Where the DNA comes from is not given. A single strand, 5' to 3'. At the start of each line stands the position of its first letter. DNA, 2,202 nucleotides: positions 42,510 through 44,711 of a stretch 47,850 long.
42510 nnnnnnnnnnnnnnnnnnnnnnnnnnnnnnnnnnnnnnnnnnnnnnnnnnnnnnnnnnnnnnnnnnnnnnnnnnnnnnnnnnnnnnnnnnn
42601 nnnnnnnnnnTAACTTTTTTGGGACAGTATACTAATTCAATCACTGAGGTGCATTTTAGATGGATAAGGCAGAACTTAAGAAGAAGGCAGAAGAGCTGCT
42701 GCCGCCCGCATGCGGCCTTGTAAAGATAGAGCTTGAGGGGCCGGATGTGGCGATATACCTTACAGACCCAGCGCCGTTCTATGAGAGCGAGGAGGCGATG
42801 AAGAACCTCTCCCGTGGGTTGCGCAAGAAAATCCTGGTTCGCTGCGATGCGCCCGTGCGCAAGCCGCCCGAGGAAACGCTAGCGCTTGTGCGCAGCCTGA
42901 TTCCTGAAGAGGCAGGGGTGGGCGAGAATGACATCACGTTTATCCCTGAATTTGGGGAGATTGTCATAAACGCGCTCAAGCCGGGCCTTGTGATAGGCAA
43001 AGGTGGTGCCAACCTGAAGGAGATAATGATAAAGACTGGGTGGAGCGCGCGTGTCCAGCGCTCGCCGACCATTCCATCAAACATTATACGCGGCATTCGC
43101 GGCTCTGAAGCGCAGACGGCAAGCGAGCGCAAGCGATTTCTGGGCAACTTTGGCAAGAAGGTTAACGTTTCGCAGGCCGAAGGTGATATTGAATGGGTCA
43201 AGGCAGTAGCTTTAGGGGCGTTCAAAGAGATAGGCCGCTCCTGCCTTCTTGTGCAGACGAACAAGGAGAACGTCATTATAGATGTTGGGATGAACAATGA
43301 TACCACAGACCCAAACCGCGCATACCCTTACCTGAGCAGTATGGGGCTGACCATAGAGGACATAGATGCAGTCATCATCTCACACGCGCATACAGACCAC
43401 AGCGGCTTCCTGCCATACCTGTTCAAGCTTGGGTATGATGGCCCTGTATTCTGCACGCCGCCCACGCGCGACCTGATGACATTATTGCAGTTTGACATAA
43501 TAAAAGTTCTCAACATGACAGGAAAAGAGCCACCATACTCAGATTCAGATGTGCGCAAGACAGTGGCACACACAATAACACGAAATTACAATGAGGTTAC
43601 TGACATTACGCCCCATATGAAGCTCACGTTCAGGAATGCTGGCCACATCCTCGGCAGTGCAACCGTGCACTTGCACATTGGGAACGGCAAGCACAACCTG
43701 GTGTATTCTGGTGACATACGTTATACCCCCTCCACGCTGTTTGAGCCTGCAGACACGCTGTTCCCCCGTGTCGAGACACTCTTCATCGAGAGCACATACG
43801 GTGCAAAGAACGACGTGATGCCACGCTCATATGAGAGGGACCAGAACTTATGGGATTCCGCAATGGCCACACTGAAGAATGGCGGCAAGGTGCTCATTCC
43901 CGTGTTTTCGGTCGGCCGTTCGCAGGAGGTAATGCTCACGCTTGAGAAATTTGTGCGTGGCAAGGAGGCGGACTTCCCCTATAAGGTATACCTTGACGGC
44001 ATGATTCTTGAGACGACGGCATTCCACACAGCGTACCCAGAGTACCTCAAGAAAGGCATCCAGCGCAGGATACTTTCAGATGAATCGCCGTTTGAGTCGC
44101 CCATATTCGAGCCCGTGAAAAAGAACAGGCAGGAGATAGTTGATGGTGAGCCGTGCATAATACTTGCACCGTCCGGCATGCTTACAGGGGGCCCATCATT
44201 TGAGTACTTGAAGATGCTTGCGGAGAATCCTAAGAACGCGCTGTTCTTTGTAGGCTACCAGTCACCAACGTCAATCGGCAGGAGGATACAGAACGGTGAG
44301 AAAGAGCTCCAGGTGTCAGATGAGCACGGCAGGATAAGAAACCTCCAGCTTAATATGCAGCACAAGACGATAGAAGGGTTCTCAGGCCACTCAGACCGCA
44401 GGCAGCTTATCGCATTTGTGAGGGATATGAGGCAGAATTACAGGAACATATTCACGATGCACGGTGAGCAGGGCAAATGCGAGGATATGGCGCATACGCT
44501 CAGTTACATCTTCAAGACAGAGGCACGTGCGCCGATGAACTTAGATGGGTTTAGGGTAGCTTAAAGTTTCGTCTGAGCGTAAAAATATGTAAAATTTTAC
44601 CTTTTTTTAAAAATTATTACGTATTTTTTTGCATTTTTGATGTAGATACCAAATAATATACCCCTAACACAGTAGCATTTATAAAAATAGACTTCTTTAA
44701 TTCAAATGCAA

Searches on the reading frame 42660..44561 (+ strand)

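Call 42: search_protein_families(library=pfam, proteins=[window:42660-44561:+], max_evalue=0.001)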
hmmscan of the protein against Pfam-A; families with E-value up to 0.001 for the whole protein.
window:42660-44561:+ (634 aa): 9 families
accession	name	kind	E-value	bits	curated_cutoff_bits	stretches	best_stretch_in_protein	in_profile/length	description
PF10996.14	Beta-Casp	-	2.9e-26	92.8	27.7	1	422-543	2-120/120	Beta-Casp domain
PF00753.33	Lactamase_B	-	9.6e-17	62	22.7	1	193-380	6-162/196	Metallo-beta-lactamase superfamily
PF17214.9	KH_TffA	-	4.9e-14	52.5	22.6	1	4-66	5-67/68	Transcription termination factor FttA, KH domain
PF07521.17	RMMBL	-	2.7e-13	50.1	21.6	1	563-622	3-60/63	Zn-dependent metallo-hydrolase RNA specificity domain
PF16661.11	Lactamase_B_6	-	1.1e-11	44.9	27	1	197-354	1-163/193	Metallo-beta-lactamase superfamily domain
PF12706.13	Lactamase_B_2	-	1.8e-08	34.7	27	1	205-368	3-161/200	Beta-lactamase superfamily domain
PF07650.23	KH_2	-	0.00012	22.2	22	1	96-123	24-51/78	KH domain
PF13483.12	Lactamase_B_3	-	0.00057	20.3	24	0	191-248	5-50/160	Beta-lactamase superfamily domain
PF00013.35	KH_1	-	0.00062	19.9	21.5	0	102-136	5-41/66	KH domain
